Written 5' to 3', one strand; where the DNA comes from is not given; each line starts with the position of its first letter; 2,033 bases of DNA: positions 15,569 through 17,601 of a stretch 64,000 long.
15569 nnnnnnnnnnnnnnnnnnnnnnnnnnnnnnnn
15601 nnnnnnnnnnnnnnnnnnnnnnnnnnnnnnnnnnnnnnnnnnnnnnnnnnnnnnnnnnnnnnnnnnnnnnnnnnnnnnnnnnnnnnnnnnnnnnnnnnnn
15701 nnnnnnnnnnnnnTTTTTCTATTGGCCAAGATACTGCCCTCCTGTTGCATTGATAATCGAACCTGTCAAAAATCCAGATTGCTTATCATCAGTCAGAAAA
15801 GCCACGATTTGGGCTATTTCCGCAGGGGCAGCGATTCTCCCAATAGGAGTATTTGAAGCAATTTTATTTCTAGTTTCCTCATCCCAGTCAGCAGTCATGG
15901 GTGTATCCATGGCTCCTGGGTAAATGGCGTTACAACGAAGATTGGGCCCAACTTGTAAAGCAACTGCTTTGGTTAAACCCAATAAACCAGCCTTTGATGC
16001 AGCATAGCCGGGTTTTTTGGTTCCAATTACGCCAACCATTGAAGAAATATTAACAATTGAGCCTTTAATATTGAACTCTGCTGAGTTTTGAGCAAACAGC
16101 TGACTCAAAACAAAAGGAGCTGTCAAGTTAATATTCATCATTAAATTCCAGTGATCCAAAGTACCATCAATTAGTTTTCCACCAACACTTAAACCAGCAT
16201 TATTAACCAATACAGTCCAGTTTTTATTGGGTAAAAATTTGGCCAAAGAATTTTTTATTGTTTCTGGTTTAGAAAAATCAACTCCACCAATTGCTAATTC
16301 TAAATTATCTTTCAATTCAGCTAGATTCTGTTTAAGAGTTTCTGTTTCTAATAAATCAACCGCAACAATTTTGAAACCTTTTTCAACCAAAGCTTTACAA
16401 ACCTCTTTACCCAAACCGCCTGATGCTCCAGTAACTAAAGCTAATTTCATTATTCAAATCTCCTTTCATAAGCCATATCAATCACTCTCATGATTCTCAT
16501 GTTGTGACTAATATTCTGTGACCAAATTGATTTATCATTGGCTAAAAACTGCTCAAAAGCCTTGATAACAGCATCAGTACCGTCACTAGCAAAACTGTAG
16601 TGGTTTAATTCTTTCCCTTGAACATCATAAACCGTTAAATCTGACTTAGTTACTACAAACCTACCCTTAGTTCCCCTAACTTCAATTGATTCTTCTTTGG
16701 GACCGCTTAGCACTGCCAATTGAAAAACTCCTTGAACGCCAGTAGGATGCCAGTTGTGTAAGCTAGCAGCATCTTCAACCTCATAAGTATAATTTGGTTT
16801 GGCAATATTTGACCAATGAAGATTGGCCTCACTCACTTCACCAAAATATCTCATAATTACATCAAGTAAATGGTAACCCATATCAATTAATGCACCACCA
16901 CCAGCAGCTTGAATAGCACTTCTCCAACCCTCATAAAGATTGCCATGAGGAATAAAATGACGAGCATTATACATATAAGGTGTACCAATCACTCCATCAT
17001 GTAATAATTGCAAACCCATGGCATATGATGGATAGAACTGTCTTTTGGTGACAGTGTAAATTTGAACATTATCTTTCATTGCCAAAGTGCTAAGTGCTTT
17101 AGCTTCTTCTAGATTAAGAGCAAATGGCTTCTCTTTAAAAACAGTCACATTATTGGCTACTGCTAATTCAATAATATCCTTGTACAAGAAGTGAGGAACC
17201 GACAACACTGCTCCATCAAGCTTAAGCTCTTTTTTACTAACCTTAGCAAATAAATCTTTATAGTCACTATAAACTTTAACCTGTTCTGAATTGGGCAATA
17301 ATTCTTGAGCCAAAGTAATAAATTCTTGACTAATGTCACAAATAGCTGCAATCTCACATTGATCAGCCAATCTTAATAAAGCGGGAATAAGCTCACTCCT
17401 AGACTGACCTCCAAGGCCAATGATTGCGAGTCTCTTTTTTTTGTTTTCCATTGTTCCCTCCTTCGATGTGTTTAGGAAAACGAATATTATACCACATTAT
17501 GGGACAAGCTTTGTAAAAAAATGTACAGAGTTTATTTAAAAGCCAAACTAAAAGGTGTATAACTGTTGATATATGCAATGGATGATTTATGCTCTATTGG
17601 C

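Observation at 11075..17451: Zinc-ribbon/TIR-like protein terminating a co-directional Nudix-kinase-hydrolase-oxidoreductase operon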

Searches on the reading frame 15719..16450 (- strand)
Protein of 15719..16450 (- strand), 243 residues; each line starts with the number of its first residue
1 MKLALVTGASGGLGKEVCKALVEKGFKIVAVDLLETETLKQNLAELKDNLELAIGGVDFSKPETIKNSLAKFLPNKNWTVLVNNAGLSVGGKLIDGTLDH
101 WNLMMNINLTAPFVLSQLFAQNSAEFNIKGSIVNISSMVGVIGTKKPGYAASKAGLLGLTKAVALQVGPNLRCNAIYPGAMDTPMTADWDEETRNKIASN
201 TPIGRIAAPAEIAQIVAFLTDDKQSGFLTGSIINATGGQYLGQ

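Call 3: search_protein_families(library=pfam, proteins=[window:15719-16450:-], max_evalue=0.1)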
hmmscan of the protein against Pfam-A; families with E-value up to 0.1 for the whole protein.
window:15719-16450:- (243 aa): 11 families
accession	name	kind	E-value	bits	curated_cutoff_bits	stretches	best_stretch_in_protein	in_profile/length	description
PF13561.12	adh_short_C2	-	7.4e-42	144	27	1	8-238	1-234/236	Enoyl-(Acyl carrier protein) reductase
PF00106.31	adh_short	-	4.3e-40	137.7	26.6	1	2-192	1-193/195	short chain dehydrogenase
PF08659.16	KR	-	1.8e-08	35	22.6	1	5-152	4-152/180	KR domain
PF01370.27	Epimerase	-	5.6e-05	23.1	20.9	1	4-99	1-86/240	NAD dependent epimerase/dehydratase family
PF01113.26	DapB_N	-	0.0071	16.9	25.6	1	5-75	4-90/124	Dihydrodipicolinate reductase, N-terminus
PF04321.23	RmlD_sub_bind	-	0.014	14.9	27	1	4-45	3-49/287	RmlD substrate binding domain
PF16363.11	GDP_Man_Dehyd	-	0.023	14.6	27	1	5-51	1-47/332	GDP-mannose 4,6 dehydratase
PF02719.21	Polysacc_synt_2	-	0.025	14.2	20.2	1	5-41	2-36/293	Polysaccharide biosynthesis protein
PF05368.20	NmrA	-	0.03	14.3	27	1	3-31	4-32/298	NmrA-like family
PF01073.25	3Beta_HSD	-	0.035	13.6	22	1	5-69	1-64/280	3-beta hydroxysteroid dehydrogenase/isomerase family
PF13460.12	NAD_binding_10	-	0.099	12.9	27.2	0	8-69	1-58/184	NAD(P)H-binding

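Call 4: search_protein_families(library=ncbifam, proteins=[window:15719-16450:-], max_evalue=0.1)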
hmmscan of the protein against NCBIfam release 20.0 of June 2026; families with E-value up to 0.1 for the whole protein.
window:15719-16450:- (243 aa): 237 families (the best 25 are shown)
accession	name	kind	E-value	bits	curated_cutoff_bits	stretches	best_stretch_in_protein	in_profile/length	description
TIGR01830.1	3oxo_ACP_reduc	equivalog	1.2e-49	169.2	297.75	1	4-238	1-237/239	3-oxoacyl-[acyl-carrier-protein] reductase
NF004198.0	PRK05653.1-3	equivalog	1.6e-47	162.1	296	1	2-241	8-248/248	3-oxoacyl-ACP reductase FabG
NF009466.0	PRK12826.1-2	subfamily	5.9e-47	160.2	222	1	3-240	5-245/248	3-oxoacyl-ACP reductase FabG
NF009464.0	PRK12824.1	subfamily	7.8e-46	156.7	269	1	2-241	3-244/245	3-oxoacyl-ACP reductase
TIGR01829.1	AcAcCoA_reduct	subfamily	1.2e-44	152.8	302.1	1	2-241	1-242/242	acetoacetyl-CoA reductase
NF005559.1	PRK07231.1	subfamily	2.1e-44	151.9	215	1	2-240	5-248/249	glucose 1-dehydrogenase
NF047420.2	EF_P_mod_YmfI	equivalog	1.2e-43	149.6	238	1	4-239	2-235/236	elongation factor P 5-aminopentanone reductase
NF004197.0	PRK05653.1-1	equivalog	1.8e-41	142.5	332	1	2-240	8-247/249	3-oxoacyl-ACP reductase FabG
NF052558.1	MBtsdlDhBudC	equivalog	2e-41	142.2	270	1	2-239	4-241/250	meso-2,3-butanediol dehydrogenase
NF004199.0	PRK05653.1-4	equivalog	1.1e-40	139.7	301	1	2-241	6-247/247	3-oxoacyl-ACP reductase FabG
NF053701.1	CsHdxCHCADhChcB2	equivalog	1.2e-39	136.3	350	1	2-238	4-241/245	cis-4-hydroxycyclohexanecarboxylate dehydrogenase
NF005007.0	PRK06398.1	equivalog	4.9e-39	134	341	1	2-238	8-244/259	aldose dehydrogenase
NF006070.0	PRK08213.1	subfamily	2.3e-38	132.2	279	1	2-239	13-256/259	gluconate 5-dehydrogenase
NF005067.0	PRK06484.1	equivalog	4.7e-38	131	713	1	2-239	10-251/524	short chain dehydrogenase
NF053702.1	TrHdxCHCADhChcB1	equivalog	1.5e-37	129.3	400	1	2-242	5-243/250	trans-4-hydroxycyclohexanecarboxylate dehydrogenase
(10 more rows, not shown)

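Call 6: search_protein_families(library=padloc, proteins=[window:15719-16450:-], max_evalue=0.1)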
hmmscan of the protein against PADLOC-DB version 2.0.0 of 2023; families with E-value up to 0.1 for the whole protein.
window:15719-16450:- (243 aa): 1 family
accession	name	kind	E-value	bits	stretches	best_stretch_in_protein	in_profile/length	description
PDLC00440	ThsB2|ThsB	-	0.033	12.3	1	57-121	45-108/169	TIR-like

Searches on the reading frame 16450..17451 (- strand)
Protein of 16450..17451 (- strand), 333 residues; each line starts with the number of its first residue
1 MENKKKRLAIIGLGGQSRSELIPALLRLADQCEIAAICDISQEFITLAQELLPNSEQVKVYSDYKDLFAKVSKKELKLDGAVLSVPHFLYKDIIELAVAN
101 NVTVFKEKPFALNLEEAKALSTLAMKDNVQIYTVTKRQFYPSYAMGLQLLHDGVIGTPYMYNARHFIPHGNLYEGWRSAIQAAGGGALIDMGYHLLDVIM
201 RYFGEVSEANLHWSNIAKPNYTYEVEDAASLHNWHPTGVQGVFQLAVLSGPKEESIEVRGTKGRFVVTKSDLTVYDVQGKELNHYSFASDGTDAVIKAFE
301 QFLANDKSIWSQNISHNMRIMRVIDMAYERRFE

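Call 3: search_protein_families(library=pfam, proteins=[window:16450-17451:-], max_evalue=0.1)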
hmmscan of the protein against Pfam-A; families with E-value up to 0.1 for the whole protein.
window:16450-17451:- (333 aa): 4 families
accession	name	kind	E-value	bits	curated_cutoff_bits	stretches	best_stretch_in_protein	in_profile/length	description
PF22725.1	GFO_IDH_MocA_C3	-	2e-18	67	27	1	148-265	6-123/124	GFO/IDH/MocA C-terminal domain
PF01408.29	GFO_IDH_MocA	-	2.7e-15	57.5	24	1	7-131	2-116/120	Oxidoreductase family, NAD-binding Rossmann fold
PF02894.22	GFO_IDH_MocA_C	-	8.2e-10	39.3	22.9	1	149-288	3-142/218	Oxidoreductase family, C-terminal alpha/beta domain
PF02629.25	CoA_binding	-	0.038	15.2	22.3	1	3-103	1-89/97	CoA binding domain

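Call 4: search_protein_families(library=ncbifam, proteins=[window:16450-17451:-], max_evalue=0.1)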
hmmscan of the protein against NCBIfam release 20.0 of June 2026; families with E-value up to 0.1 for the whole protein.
window:16450-17451:- (333 aa): 10 families
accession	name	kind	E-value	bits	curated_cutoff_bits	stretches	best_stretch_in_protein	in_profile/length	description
NF040723.1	UDP-GlcNAcDh_Arch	equivalog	1.4e-15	57.6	450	1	9-267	4-237/302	UDP-N-acetylglucosamine 3-dehydrogenase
NF041392.1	XylDh_Gfo6_Halo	equivalog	2.5e-13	49.5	350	1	4-329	15-340/350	D-xylose 1-dehydrogenase Gfo6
TIGR04380.1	myo_inos_iolG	equivalog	1e-12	47.6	355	1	8-221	4-204/330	inositol 2-dehydrogenase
NF008607.0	PRK11579.1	subfamily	2.2e-11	43.4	330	1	9-297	8-280/346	oxidoreductase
NF058561.1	BT_2158_fam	equivalog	6.4e-10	38.2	750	1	6-130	36-149/487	glycoside 3-dehydrogenase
NF052479.1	LevoglcsnDh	equivalog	4.2e-08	32.3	650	1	77-212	73-211/386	levoglucosan dehydrogenase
NF058563.1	BT_2159_fam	equivalog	1.9e-07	30.4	650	1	7-212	2-191/350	disaccharide 3-dehydrogenase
NF007574.0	PRK10206.1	equivalog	1.9e-06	27.2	352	1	9-226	6-213/345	oxidoreductase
NF052679.1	InsChiInosDhIolG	equivalog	2.2e-05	23.7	540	1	8-168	5-158/343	bifunctional inositol 2-dehydrogenase/D-chiro-inositol 1-dehydrogenase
TIGR04423.1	casT3_TIGR04423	equivalog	0.023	15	40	1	210-292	6-86/124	TIGR04423 family type III CRISPR-associated protein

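Call 6: search_protein_families(library=padloc, proteins=[window:16450-17451:-], max_evalue=0.1)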
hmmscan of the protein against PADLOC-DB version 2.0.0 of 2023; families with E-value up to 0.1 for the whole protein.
window:16450-17451:- (333 aa): 0 families

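Call 63: search_solved_structures(query=window:16450-17451:-, max_evalue=1e-8)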
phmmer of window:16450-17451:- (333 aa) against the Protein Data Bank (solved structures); distinct sequences matched with E-value up to 1e-8: 9.
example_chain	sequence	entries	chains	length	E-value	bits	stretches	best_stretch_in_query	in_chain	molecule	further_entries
9m3d_B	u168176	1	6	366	5.3e-14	55.4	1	5-203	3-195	DgpA1 from W974-1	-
7xr9_A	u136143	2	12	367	3.3e-12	49.5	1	5-200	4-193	DgpA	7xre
1zh8_A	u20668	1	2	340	9e-12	48.1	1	4-280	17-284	oxidoreductase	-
5ya8_A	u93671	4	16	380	6.6e-11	45.3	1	78-245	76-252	Scyllo-inositol dehydrogenase with L-glucose dehydrogenase activity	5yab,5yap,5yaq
6ktj_A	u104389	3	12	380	4.1e-10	42.6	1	78-245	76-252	Scyllo-inositol dehydrogenase with L-glucose dehydrogenase activity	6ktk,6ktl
3e18_A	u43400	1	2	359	5e-10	42.4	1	3-267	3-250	oxidoreductase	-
3q2i_A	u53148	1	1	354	7.9e-10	41.7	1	3-278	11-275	dehydrogenase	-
3q2k_A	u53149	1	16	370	1.3e-09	41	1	3-265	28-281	oxidoreductase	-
9m37_A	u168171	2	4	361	4.9e-09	39.1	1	10-203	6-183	P581a DgpA2 and isoorientin complex structure | Gfo/Idh/MocA family protein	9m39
